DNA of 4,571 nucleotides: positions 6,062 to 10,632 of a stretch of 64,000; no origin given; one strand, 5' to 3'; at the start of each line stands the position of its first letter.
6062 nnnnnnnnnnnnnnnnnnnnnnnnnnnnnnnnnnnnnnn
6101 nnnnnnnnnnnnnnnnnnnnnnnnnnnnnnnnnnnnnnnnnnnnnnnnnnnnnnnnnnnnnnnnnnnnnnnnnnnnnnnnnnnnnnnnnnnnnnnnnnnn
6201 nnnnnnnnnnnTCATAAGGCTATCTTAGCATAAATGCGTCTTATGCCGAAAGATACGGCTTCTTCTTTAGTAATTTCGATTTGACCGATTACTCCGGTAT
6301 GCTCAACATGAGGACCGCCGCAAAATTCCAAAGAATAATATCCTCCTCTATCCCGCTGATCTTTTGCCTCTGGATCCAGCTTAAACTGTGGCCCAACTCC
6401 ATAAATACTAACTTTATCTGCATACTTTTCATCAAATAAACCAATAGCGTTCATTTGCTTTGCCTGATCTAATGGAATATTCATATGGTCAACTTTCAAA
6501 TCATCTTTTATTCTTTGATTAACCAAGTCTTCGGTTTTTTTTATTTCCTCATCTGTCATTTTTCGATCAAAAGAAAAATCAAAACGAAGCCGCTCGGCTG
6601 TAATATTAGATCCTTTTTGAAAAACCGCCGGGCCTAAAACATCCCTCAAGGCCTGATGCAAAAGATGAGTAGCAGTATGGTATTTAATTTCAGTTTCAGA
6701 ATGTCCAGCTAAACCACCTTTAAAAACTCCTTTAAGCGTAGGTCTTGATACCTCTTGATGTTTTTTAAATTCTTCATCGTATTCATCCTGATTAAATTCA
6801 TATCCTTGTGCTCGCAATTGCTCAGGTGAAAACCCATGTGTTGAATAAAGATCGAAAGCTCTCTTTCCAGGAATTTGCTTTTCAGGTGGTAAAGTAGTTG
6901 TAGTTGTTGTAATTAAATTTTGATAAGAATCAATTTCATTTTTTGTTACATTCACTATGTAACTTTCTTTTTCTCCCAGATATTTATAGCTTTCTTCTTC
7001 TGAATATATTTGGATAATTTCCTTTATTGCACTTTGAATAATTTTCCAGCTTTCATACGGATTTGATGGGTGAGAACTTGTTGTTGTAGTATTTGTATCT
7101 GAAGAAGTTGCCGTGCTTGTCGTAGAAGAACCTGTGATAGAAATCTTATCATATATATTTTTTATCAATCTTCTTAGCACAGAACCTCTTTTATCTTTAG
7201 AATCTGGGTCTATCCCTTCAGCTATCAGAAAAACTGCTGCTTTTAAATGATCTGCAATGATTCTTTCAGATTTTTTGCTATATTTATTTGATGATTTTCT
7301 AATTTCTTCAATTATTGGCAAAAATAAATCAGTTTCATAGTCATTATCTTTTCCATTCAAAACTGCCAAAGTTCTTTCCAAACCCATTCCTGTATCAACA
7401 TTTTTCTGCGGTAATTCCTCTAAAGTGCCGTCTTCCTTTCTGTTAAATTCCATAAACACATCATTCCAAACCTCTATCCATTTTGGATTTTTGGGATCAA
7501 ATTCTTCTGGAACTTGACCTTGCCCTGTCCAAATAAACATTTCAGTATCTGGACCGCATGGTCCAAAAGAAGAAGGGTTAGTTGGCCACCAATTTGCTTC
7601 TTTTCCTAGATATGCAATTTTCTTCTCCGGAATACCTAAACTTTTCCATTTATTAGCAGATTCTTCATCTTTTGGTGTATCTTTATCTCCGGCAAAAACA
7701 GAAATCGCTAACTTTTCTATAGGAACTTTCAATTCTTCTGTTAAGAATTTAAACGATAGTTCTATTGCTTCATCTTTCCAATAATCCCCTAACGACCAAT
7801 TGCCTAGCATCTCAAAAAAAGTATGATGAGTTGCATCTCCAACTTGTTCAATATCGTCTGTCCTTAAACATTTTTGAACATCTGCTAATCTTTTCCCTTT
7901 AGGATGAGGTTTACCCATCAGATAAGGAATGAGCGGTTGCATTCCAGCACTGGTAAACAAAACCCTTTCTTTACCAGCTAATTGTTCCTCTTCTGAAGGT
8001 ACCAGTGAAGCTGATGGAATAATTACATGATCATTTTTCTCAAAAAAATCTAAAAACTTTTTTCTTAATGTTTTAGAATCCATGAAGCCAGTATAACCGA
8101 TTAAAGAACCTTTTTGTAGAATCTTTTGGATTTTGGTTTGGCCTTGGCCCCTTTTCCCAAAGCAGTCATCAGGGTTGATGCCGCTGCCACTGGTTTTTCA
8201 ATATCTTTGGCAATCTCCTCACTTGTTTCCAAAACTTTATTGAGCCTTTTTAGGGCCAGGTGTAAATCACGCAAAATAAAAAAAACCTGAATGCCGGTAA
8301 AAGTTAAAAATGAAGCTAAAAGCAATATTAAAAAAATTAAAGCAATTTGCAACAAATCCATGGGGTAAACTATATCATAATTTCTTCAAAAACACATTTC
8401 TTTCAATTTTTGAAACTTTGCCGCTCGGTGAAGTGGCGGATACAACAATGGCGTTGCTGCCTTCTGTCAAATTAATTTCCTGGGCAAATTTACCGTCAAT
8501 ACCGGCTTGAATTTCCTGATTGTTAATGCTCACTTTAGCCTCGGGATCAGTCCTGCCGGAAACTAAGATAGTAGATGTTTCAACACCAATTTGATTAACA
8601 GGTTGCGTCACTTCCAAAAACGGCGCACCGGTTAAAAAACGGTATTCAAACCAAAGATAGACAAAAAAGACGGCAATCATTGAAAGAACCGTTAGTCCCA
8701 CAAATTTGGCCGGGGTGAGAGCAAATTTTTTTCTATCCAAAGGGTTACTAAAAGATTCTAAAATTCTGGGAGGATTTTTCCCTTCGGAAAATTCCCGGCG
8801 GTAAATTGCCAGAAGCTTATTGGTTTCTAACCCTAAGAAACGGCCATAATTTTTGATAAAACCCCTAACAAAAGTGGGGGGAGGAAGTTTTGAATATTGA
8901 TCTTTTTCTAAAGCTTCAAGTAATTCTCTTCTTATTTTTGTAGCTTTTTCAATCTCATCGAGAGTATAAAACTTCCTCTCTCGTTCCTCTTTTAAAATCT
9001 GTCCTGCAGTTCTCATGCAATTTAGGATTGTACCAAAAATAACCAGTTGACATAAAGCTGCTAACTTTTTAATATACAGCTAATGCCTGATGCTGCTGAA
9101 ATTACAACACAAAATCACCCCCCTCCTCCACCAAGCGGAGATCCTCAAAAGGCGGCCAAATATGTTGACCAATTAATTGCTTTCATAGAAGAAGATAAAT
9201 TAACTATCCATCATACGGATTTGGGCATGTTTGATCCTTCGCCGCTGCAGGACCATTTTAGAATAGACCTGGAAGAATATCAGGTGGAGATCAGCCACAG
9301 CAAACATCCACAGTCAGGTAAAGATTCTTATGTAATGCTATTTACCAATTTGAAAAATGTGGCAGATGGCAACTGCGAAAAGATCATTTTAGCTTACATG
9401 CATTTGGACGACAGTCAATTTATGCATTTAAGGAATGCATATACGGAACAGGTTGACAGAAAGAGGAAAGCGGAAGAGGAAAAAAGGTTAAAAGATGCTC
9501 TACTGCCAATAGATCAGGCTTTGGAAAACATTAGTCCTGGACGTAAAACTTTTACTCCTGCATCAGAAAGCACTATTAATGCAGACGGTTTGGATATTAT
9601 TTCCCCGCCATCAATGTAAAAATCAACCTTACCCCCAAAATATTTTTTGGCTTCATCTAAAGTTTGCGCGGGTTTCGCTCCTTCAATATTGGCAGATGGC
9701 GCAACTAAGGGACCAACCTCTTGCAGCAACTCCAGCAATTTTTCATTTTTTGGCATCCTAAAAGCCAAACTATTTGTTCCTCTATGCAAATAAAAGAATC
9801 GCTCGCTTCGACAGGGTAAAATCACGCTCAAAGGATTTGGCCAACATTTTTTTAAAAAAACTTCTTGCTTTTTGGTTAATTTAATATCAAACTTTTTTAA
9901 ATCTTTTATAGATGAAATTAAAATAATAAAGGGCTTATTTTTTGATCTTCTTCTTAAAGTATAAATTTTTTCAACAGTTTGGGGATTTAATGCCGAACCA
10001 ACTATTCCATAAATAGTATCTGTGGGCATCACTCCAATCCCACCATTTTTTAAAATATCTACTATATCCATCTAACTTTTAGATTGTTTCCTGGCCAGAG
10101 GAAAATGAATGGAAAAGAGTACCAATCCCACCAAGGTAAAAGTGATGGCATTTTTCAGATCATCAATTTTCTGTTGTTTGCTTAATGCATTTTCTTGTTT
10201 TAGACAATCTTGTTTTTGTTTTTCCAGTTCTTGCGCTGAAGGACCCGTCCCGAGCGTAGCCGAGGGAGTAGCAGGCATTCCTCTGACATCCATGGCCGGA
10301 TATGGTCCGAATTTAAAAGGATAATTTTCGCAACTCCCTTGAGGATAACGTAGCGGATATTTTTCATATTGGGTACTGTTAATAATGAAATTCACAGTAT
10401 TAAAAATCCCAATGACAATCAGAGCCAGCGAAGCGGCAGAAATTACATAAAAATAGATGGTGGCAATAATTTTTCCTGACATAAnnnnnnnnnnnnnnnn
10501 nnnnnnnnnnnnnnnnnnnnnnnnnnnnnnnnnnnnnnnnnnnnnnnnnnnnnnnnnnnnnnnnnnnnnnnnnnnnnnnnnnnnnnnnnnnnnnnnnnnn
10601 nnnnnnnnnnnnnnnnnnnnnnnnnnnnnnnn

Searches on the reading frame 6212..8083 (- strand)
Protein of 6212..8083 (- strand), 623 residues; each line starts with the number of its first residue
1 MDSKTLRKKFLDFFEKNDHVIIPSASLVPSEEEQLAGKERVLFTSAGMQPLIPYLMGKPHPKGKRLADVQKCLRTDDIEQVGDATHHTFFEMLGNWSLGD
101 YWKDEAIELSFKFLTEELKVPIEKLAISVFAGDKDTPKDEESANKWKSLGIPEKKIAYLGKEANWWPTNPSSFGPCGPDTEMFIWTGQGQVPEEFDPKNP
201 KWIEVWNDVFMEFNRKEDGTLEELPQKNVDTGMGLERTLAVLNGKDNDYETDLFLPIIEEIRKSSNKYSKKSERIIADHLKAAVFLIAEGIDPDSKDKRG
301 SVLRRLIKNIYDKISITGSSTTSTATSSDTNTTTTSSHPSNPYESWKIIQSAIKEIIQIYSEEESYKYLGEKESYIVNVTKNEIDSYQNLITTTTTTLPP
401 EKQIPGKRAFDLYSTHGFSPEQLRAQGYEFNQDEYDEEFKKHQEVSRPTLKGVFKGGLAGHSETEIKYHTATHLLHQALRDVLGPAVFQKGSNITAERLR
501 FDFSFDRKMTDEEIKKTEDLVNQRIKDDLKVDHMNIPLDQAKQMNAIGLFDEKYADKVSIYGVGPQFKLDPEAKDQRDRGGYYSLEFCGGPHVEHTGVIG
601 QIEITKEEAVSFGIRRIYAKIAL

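Call 31: search_protein_families(library=pfam, proteins=[window:6212-8083:-], max_evalue=0.001)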
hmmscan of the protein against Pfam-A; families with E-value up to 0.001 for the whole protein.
window:6212-8083:- (623 aa): 2 families
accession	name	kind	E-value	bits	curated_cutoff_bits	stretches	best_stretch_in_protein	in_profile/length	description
PF01411.24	tRNA-synt_2c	-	3e-96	323.6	30.3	1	6-451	2-433/552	tRNA synthetases class II (A)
PF07973.19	tRNA_SAD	-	3.3e-12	46.6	24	1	575-618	8-44/44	Threonyl and Alanyl tRNA synthetase second additional domain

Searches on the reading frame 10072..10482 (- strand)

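Call 31: search_protein_families(library=pfam, proteins=[window:10072-10482:-], max_evalue=0.001)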
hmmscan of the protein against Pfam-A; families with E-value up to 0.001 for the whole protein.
window:10072-10482:- (136 aa): 1 family
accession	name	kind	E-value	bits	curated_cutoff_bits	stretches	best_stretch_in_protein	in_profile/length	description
PF18920.5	DUF5671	-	0.0001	22.6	28.4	0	101-133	38-67/132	Domain of unknown function (DUF5671)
